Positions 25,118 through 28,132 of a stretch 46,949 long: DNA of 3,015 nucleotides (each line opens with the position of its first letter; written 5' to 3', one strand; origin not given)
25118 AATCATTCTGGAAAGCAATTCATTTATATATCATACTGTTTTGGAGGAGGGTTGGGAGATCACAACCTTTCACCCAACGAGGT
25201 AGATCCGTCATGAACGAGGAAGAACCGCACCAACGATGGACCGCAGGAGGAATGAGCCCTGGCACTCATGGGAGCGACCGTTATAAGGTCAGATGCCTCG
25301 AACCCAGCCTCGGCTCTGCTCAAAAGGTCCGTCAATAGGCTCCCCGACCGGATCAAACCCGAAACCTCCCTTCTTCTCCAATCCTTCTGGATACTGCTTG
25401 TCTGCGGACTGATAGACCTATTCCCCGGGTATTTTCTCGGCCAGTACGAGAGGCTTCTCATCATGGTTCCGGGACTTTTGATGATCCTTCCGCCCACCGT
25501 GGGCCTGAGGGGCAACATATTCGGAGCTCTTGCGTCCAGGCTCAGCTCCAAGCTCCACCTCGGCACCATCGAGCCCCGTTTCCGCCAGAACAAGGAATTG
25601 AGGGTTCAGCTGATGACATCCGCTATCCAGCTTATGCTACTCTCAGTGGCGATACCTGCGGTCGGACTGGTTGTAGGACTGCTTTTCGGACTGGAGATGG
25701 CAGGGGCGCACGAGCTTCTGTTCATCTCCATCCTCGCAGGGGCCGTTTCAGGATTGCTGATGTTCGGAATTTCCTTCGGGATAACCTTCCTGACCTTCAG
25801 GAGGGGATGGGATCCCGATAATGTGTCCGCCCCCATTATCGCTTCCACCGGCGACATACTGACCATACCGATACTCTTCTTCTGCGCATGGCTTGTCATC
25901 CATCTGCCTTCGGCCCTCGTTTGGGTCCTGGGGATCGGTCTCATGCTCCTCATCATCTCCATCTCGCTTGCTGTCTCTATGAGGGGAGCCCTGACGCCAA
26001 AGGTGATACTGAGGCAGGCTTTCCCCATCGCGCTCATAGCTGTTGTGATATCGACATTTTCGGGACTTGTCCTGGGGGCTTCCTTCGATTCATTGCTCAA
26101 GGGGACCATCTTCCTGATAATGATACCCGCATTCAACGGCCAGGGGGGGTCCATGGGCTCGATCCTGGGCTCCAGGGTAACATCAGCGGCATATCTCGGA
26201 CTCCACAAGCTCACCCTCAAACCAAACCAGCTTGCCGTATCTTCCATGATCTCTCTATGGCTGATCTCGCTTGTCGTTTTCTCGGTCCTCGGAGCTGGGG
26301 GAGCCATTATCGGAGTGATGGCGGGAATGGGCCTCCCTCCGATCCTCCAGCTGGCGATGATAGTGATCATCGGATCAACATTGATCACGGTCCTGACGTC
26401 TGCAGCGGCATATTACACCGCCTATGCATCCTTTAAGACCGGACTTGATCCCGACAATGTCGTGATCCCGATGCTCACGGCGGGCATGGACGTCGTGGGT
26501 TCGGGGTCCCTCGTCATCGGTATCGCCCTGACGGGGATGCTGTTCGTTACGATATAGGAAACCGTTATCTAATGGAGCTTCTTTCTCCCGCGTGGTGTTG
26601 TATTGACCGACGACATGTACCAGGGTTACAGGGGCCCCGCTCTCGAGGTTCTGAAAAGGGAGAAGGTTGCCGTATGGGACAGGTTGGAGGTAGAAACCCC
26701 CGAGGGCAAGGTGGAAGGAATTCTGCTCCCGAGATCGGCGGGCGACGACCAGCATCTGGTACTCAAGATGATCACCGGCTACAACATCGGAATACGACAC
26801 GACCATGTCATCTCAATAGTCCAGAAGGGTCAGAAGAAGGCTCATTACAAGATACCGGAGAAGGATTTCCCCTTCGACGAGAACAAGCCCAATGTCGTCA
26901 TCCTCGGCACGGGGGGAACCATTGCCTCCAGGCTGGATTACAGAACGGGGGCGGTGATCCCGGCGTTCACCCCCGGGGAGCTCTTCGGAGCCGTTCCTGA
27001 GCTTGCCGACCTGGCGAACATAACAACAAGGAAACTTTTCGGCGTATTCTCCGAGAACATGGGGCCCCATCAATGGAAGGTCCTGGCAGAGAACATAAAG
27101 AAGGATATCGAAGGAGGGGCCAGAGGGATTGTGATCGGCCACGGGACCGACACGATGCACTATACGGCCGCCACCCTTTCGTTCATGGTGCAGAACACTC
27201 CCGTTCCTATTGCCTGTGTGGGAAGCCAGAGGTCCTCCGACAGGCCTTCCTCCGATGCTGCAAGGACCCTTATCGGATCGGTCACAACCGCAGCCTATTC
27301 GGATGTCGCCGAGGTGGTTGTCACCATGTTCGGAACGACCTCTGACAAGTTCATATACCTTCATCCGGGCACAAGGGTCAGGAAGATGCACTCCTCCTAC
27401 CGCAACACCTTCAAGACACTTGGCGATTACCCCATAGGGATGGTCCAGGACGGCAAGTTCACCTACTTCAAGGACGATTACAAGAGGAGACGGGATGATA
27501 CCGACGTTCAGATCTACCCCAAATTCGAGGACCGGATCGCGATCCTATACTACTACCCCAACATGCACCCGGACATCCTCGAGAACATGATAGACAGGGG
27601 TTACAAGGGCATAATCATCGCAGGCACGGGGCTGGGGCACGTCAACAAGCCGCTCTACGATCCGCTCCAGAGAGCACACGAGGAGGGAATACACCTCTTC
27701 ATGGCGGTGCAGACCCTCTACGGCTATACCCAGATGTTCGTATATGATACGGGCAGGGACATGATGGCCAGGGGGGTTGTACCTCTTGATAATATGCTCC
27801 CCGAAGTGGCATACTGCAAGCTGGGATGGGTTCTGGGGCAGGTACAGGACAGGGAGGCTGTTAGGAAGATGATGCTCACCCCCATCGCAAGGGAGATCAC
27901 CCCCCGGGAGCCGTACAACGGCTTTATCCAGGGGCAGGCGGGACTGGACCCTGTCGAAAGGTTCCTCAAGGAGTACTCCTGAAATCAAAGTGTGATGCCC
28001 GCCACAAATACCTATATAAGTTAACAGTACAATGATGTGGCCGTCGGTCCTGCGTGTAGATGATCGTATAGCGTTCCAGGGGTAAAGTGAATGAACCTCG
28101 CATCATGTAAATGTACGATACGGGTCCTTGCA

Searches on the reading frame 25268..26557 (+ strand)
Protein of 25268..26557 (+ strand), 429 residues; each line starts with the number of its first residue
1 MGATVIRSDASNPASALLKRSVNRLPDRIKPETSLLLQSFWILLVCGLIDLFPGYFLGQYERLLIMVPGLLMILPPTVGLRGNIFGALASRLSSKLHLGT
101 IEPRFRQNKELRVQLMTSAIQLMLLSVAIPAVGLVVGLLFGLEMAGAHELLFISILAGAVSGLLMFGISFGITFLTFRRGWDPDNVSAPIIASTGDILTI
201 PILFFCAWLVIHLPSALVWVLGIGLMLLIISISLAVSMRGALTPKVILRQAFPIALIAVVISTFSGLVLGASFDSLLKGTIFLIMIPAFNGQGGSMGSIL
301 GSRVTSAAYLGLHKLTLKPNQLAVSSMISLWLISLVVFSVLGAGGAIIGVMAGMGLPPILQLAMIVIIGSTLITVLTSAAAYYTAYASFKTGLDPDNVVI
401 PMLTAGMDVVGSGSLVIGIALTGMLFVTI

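Call 58: search_protein_families(library=pfam, proteins=[window:25268-26557:+], max_evalue=0.00001)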
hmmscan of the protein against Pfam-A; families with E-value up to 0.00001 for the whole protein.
window:25268-26557:+ (429 aa): 1 family
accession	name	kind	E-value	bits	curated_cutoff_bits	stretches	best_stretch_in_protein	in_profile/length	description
PF01769.21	MgtE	-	7.7e-31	107.4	27.6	2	75-206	2-125/125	Divalent cation transporter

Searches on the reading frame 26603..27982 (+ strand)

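Call 58: search_protein_families(library=pfam, proteins=[window:26603-27982:+], max_evalue=0.00001)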
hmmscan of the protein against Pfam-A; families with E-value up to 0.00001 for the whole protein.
window:26603-27982:+ (459 aa): 3 families
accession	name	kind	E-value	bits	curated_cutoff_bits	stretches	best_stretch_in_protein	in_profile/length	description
PF00710.25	Asparaginase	-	2.8e-53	180.8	22.5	1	97-291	1-190/193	Asparaginase, N-terminal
PF17763.6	Asparaginase_C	-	1.4e-29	102.8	34.6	1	311-424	1-114/114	Glutaminase/Asparaginase C-terminal domain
PF18195.6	GatD_N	-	2.8e-13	49.4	25.7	1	23-69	2-49/54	GatD N-terminal domain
